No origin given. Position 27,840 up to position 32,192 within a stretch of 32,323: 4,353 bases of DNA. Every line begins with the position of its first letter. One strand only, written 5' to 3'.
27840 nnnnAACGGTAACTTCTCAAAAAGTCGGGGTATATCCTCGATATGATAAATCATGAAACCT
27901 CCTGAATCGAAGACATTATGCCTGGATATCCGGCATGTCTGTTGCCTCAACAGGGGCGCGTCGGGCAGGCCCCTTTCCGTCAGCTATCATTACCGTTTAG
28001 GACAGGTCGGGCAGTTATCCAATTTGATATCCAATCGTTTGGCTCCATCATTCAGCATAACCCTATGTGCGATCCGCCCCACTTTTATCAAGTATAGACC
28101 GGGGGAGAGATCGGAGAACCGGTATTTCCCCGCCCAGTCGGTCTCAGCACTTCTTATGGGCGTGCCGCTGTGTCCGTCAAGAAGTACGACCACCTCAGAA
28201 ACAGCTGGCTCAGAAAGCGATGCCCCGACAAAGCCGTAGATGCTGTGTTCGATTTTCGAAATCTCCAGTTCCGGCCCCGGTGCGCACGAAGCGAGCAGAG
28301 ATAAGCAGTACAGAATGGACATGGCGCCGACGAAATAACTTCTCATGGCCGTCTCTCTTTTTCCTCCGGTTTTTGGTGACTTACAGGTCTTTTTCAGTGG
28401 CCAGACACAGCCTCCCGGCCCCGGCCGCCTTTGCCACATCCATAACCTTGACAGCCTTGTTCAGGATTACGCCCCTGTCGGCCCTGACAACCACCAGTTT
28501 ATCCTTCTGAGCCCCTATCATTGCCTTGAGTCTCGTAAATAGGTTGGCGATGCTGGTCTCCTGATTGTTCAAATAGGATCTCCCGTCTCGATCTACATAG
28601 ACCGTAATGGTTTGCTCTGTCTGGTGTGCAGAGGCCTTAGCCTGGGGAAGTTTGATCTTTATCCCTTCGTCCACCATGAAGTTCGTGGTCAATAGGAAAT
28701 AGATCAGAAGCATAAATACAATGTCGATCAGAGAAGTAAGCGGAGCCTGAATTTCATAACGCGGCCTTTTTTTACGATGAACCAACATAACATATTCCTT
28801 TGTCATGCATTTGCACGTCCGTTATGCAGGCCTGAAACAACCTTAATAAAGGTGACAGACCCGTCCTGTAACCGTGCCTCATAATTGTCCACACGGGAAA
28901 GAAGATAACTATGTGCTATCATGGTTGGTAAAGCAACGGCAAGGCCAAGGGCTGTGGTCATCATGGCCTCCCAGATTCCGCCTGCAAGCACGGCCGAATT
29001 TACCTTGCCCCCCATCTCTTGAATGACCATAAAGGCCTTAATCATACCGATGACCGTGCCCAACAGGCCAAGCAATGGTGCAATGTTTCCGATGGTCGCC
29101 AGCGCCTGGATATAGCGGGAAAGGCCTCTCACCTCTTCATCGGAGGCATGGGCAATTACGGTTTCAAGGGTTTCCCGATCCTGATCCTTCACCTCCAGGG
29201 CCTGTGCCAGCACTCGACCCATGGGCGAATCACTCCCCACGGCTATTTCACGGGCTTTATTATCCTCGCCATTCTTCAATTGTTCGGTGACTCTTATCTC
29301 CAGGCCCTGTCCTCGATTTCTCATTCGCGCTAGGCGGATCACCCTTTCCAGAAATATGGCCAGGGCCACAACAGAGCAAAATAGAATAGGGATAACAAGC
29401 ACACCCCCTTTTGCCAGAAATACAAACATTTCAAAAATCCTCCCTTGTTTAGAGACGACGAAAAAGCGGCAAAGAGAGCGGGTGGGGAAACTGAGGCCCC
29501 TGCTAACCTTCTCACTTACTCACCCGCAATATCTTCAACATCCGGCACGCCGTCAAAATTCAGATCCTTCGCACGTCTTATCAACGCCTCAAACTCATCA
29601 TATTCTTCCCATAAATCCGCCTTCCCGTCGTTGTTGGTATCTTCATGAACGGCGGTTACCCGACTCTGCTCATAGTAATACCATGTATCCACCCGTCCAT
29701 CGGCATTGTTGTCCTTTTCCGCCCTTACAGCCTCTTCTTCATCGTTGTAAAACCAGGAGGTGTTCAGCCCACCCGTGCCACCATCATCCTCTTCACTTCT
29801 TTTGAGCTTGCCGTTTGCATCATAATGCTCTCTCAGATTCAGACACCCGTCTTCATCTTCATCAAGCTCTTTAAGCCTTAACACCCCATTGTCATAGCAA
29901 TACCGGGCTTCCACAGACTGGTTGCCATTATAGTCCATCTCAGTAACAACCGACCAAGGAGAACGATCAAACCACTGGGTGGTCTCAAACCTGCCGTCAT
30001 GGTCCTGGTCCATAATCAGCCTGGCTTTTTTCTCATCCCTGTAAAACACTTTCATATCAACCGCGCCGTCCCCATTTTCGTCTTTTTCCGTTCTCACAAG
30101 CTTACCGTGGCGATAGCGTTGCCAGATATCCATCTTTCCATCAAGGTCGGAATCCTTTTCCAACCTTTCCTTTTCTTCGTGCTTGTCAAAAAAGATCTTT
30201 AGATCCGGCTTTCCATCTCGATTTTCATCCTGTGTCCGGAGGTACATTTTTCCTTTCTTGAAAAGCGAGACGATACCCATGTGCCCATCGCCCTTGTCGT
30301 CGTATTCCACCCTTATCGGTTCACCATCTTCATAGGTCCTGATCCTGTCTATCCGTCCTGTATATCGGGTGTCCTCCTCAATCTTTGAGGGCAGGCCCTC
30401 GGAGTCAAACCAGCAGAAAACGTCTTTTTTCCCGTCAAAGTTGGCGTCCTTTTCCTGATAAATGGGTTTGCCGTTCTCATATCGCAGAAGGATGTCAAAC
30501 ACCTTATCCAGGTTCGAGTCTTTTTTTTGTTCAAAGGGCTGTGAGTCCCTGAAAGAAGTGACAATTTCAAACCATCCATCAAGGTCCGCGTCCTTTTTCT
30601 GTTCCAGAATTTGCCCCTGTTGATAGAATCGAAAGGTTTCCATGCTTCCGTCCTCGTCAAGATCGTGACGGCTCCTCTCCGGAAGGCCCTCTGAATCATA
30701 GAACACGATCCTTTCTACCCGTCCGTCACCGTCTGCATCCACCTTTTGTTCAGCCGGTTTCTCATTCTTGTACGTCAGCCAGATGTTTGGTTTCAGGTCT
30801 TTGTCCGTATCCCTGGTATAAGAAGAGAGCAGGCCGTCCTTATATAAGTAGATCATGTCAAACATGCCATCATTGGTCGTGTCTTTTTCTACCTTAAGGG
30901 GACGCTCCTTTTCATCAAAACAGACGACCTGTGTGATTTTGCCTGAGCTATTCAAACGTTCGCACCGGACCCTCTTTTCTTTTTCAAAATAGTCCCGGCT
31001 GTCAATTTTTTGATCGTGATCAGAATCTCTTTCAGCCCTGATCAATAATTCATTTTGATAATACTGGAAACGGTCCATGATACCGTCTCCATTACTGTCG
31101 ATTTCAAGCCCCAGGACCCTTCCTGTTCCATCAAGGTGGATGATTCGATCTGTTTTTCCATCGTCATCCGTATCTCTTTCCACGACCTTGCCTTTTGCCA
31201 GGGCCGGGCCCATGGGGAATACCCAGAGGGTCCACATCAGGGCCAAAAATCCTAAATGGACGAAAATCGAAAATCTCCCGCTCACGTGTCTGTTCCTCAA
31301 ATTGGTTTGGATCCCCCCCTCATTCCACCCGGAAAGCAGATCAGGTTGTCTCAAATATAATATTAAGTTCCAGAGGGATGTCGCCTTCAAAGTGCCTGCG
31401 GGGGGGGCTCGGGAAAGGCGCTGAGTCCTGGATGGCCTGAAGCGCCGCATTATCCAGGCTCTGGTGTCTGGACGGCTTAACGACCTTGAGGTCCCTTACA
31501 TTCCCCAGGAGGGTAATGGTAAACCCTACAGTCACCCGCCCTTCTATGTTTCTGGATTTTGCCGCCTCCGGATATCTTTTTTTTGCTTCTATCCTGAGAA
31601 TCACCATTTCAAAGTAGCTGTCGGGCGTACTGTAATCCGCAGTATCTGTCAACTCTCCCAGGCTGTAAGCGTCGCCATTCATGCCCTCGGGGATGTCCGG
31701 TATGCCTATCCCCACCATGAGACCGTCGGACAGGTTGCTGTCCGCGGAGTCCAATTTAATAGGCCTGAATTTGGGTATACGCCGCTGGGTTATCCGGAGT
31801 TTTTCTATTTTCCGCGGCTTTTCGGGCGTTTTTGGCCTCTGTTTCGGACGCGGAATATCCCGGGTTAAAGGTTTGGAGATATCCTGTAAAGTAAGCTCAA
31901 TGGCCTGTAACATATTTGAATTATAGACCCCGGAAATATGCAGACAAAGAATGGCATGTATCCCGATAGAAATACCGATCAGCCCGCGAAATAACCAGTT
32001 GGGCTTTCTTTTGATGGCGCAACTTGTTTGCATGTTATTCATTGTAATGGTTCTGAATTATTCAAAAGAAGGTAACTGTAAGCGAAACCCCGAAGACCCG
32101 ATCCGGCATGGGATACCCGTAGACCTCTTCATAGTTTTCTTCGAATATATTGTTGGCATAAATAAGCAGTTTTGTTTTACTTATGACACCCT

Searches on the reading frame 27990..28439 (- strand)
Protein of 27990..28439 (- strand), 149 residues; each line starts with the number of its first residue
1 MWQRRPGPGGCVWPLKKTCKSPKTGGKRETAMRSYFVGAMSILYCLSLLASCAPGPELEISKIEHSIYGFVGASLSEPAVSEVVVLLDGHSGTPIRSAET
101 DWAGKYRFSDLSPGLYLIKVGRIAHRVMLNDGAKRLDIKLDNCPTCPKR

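Call 41: search_protein_families(library=pfam, proteins=[window:27990-28439:-], max_evalue=0.00001)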
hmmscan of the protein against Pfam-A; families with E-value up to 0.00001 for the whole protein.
window:27990-28439:- (149 aa): 1 family
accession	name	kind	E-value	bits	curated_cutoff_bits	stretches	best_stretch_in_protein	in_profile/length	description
PF17210.9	SdrD_B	-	6.4e-07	30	29.7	1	76-121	20-65/112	SdrD B-like domain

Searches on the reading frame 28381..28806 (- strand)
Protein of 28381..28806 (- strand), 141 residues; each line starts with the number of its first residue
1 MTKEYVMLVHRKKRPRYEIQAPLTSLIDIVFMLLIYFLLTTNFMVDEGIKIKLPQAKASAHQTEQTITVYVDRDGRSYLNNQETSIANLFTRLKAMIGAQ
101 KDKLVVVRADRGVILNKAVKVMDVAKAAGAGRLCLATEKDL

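Call 41: search_protein_families(library=pfam, proteins=[window:28381-28806:-], max_evalue=0.00001)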
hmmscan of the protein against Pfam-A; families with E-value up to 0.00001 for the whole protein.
window:28381-28806:- (141 aa): 1 family
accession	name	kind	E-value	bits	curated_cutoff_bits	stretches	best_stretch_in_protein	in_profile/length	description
PF02472.21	ExbD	-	3.2e-30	105.3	25.4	1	20-139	7-127/128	Biopolymer transport protein ExbD/TolR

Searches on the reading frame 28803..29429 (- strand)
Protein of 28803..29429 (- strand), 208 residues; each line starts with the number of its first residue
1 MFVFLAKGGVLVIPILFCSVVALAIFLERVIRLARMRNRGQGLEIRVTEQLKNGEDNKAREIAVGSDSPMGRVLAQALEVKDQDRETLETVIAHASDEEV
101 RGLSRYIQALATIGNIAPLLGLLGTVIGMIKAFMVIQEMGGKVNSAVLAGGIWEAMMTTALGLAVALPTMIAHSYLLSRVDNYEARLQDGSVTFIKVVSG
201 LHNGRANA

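Call 41: search_protein_families(library=pfam, proteins=[window:28803-29429:-], max_evalue=0.00001)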
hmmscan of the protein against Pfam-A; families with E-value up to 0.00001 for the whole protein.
window:28803-29429:- (208 aa): 1 family
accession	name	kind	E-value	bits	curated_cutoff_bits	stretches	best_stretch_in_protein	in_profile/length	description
PF01618.21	MotA_ExbB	-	1.8e-32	112.2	22.9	1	67-188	3-126/127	MotA/TolQ/ExbB proton channel family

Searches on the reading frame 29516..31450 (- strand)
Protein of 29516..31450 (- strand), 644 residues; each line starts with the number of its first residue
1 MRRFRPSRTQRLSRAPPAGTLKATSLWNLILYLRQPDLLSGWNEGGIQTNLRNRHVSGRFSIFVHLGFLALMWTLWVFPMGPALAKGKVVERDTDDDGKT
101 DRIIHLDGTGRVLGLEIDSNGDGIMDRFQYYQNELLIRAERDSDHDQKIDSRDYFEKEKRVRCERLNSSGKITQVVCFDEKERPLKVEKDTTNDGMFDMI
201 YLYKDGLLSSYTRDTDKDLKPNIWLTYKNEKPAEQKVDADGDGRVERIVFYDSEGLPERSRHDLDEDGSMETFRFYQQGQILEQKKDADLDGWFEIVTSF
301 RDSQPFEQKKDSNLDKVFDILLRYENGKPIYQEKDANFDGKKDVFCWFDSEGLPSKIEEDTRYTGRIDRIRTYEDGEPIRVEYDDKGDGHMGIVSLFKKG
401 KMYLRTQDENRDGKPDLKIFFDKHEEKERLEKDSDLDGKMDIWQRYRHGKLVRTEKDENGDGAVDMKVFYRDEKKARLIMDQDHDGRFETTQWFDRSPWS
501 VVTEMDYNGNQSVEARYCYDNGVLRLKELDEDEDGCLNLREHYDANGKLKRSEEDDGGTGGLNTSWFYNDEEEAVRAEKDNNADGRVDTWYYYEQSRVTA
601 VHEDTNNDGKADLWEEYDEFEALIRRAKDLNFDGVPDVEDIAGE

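Call 41: search_protein_families(library=pfam, proteins=[window:29516-31450:-], max_evalue=0.00001)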
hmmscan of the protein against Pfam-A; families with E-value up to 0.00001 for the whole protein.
window:29516-31450:- (644 aa): 0 families

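Call 61: search_protein_families(library=ncbifam, proteins=[window:29516-31450:-], max_evalue=0.00001)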
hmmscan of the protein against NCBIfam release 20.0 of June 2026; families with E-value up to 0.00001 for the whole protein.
window:29516-31450:- (644 aa): 1 family
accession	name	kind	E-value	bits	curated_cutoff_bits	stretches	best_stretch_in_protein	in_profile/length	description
NF050087.1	Lsa25.6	equivalog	2.5e-13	50.1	150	0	454-515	56-125/196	Lsa25.6 family adhesin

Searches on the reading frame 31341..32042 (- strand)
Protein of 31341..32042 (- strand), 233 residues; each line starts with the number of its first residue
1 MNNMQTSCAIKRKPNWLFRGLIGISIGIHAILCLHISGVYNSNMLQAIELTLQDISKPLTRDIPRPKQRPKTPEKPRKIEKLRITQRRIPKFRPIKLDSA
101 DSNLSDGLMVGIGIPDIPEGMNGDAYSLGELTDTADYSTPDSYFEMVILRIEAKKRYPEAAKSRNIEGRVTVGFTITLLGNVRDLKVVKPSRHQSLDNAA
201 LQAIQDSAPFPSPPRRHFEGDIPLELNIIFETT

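Call 41: search_protein_families(library=pfam, proteins=[window:31341-32042:-], max_evalue=0.00001)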
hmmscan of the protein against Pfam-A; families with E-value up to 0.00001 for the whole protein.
window:31341-32042:- (233 aa): 2 families
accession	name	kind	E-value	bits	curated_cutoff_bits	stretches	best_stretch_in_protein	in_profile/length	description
PF03544.19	TonB_C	-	5.4e-16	59.2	24.6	1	154-230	2-77/79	Gram-negative bacterial TonB protein C-terminal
PF13103.11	TonB_2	-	1e-08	35.6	22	1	142-216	3-73/85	TonB C terminal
